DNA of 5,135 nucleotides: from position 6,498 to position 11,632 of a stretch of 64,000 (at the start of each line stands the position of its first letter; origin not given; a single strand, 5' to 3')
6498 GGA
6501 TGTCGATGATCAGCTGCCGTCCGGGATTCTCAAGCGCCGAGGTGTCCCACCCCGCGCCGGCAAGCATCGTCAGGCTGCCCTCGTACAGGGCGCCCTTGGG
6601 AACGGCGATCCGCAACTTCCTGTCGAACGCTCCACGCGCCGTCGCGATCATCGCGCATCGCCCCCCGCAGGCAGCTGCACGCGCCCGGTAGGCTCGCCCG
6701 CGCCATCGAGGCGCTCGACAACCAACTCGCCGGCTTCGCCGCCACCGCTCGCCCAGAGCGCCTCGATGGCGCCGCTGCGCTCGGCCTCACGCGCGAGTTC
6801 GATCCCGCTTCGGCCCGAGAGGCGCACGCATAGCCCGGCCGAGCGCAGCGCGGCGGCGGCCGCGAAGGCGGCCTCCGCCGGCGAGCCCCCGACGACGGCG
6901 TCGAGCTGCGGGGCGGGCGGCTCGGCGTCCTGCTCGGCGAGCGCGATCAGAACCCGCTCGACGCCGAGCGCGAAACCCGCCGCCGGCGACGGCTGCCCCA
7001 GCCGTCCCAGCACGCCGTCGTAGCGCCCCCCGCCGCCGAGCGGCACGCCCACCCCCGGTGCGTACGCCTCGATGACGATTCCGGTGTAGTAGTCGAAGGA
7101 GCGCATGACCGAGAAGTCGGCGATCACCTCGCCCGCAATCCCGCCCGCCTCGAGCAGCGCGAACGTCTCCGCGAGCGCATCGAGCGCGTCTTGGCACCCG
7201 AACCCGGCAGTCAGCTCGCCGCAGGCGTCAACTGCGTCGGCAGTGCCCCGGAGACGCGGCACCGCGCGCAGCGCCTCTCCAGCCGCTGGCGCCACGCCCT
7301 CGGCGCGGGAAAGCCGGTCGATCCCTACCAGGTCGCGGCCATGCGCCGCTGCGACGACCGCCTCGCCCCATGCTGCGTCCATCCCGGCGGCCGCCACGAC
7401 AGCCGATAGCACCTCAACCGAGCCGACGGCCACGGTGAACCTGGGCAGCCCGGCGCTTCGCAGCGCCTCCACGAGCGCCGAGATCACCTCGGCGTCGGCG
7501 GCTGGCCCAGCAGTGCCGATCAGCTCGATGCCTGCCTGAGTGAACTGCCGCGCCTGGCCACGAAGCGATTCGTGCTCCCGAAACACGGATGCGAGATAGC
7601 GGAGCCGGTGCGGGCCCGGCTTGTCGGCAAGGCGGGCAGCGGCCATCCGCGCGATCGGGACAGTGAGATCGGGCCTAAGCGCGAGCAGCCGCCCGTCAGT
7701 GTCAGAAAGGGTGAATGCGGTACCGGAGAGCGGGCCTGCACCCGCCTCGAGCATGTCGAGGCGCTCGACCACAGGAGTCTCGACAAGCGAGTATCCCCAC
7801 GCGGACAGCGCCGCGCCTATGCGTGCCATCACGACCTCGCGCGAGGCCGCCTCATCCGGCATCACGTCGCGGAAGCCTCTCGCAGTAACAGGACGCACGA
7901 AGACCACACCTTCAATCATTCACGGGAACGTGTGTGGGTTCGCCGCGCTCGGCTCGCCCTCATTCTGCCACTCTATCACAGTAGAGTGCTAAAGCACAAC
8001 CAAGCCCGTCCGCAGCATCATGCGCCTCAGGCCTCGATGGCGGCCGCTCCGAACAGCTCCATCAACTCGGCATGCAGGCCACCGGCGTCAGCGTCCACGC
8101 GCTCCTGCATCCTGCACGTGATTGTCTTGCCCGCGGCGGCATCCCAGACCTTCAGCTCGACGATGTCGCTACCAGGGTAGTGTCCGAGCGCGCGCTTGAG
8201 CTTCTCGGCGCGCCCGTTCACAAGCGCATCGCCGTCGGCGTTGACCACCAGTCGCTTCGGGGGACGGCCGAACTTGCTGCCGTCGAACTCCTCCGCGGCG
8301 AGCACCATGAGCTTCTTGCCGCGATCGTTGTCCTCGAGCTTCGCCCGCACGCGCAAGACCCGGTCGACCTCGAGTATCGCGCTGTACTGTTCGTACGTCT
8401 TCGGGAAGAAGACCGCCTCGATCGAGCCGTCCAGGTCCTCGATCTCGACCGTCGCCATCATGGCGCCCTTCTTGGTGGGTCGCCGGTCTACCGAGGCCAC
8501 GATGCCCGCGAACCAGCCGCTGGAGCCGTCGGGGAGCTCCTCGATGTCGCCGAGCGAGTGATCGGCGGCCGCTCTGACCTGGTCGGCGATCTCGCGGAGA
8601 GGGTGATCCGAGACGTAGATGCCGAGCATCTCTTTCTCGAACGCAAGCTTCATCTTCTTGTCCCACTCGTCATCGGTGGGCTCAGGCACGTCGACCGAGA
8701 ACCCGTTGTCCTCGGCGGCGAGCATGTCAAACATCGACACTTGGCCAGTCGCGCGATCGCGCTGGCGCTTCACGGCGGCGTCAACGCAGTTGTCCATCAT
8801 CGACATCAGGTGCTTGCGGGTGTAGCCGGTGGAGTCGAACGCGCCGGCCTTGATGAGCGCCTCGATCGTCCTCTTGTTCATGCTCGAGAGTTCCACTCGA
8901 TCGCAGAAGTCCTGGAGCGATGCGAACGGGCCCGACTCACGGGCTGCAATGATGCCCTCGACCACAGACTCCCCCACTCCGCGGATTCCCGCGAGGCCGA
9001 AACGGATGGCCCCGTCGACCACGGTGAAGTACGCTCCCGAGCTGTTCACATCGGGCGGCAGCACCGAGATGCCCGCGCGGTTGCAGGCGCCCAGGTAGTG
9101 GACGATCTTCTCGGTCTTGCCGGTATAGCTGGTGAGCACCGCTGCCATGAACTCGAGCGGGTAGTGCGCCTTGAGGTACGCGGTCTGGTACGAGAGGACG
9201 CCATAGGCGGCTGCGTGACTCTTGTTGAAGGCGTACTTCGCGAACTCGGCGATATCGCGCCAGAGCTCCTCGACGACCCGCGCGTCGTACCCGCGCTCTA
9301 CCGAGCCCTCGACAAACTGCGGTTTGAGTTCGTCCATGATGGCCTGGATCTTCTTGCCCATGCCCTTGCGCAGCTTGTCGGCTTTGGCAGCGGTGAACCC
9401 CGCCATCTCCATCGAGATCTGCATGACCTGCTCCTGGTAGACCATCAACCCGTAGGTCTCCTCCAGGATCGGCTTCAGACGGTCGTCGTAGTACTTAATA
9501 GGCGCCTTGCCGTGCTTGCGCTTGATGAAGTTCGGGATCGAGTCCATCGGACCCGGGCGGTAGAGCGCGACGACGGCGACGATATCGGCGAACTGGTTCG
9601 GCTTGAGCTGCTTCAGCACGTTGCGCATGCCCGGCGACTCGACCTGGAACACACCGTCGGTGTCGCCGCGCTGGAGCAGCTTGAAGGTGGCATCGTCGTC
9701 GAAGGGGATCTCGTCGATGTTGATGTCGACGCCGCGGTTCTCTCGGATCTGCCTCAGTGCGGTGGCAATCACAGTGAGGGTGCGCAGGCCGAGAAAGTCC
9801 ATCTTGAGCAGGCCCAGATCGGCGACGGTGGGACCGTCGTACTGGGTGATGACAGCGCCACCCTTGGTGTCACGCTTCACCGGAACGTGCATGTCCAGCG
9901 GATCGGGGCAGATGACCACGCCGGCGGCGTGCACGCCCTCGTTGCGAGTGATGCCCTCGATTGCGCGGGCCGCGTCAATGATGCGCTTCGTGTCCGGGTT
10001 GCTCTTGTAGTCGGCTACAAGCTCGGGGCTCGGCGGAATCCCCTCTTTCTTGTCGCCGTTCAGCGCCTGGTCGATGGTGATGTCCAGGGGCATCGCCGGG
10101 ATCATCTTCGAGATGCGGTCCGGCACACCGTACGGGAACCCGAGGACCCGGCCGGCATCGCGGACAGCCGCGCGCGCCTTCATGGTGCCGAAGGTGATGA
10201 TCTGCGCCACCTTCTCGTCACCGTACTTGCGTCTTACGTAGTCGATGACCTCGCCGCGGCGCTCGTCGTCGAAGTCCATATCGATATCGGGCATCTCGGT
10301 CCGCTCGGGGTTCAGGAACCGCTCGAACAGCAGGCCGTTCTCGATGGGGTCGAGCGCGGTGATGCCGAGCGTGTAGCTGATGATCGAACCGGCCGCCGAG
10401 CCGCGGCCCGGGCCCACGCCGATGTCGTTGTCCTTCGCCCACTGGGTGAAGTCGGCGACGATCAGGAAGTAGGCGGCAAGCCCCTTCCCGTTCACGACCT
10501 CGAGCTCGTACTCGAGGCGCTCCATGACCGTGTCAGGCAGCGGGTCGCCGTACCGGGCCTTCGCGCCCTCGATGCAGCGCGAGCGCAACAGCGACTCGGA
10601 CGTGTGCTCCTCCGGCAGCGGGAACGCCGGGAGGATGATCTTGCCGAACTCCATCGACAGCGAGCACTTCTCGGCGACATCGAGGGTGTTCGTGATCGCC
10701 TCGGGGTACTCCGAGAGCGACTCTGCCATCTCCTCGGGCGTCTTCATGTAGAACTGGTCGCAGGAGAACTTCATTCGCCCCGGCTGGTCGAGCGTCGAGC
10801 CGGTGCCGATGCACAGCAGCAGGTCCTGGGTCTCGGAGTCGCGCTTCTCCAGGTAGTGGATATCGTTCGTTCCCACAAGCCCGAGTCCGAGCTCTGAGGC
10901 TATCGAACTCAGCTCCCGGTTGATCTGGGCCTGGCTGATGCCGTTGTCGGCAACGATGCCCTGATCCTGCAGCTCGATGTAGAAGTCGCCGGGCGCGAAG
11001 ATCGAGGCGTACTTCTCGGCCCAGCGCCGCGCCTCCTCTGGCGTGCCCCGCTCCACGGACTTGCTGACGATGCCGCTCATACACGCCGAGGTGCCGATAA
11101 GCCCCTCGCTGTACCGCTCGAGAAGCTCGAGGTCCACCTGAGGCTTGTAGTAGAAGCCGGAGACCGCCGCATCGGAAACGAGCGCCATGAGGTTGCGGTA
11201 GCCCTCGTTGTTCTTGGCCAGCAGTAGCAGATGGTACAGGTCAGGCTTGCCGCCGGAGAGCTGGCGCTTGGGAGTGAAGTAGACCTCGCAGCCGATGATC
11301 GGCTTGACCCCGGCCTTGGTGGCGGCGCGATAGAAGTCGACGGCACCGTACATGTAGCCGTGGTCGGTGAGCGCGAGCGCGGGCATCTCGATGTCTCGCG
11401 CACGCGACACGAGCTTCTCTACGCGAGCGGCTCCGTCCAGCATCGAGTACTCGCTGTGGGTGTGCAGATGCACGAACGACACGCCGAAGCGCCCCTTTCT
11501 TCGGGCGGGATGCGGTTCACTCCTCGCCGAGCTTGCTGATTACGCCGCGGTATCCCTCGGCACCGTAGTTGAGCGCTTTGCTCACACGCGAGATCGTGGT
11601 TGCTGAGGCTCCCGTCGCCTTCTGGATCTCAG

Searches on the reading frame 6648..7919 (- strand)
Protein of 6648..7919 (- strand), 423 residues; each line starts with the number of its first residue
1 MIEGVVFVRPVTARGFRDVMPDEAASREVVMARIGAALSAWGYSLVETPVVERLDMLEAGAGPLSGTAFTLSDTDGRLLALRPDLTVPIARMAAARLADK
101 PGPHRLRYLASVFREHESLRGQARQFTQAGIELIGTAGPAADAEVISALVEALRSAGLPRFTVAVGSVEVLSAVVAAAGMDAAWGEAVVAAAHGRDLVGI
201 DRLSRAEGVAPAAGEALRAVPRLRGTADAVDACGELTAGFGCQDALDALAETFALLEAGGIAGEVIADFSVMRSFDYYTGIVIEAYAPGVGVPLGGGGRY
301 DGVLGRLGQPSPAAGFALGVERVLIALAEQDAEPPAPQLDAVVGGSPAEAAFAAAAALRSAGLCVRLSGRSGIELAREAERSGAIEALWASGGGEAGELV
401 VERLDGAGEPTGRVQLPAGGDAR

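Call 27: search_protein_families(library=pfam, proteins=[window:6648-7919:-], max_evalue=0.0001)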
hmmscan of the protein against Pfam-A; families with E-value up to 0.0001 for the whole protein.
window:6648-7919:- (423 aa): 2 families
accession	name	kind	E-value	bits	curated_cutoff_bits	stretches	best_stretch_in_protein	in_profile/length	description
PF13393.11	tRNA-synt_His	-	5.9e-81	272.5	25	1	15-323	1-308/308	Histidyl-tRNA synthetase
PF00587.30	tRNA-synt_2b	-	1.4e-06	28.9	29.3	1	69-275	1-110/179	tRNA synthetase class II core domain (G, H, P, S and T)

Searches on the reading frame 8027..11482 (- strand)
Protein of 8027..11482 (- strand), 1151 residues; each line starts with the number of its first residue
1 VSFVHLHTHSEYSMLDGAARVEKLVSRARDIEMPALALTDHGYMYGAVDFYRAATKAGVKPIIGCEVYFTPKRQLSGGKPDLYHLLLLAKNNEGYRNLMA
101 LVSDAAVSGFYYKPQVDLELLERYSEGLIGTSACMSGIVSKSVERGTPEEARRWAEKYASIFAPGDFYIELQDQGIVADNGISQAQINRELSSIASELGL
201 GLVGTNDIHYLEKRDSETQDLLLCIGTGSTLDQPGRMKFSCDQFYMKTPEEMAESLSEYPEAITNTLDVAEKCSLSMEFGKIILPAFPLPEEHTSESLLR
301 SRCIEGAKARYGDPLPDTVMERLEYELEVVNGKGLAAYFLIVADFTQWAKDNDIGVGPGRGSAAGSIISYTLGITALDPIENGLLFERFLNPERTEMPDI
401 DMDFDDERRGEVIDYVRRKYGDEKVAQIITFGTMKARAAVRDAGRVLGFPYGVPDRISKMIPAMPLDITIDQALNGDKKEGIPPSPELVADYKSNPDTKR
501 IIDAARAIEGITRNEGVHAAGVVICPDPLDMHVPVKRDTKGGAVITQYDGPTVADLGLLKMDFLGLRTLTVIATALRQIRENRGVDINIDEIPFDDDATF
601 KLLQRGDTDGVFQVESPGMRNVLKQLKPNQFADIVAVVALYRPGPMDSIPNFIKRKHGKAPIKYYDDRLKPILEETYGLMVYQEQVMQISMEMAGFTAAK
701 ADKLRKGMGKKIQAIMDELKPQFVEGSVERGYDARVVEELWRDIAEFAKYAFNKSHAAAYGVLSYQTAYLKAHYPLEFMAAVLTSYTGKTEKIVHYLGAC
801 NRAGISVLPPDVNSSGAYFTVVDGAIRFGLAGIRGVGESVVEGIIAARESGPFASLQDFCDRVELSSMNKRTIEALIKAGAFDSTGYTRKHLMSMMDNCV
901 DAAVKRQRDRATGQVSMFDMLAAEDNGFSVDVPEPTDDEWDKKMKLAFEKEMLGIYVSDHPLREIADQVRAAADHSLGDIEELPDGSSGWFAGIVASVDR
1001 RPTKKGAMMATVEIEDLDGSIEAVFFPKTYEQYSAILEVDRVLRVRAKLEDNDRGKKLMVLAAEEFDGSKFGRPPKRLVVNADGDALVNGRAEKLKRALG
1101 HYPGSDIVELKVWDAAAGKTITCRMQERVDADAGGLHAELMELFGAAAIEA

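Call 27: search_protein_families(library=pfam, proteins=[window:8027-11482:-], max_evalue=0.0001)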
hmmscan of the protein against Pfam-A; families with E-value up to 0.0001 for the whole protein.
window:8027-11482:- (1151 aa): 5 families
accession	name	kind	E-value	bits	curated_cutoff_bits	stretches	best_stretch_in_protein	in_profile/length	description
PF07733.18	DNA_pol3_alpha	-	2e-96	323.1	23.9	1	298-565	2-260/260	Bacterial DNA polymerase III alpha NTPase domain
PF17657.6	DNA_pol3_finger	-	4.4e-65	218.5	22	1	568-730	1-165/166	Bacterial DNA polymerase III alpha subunit finger domain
PF02811.25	PHP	-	1.7e-56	191.5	26.4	1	5-173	1-163/164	PHP domain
PF14579.12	HHH_6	-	2.8e-32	111.2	25.6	1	804-892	1-90/90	Helix-hairpin-helix motif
PF01336.31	tRNA_anti-codon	-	3.1e-09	37.1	27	1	990-1060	2-69/75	OB-fold nucleic acid binding domain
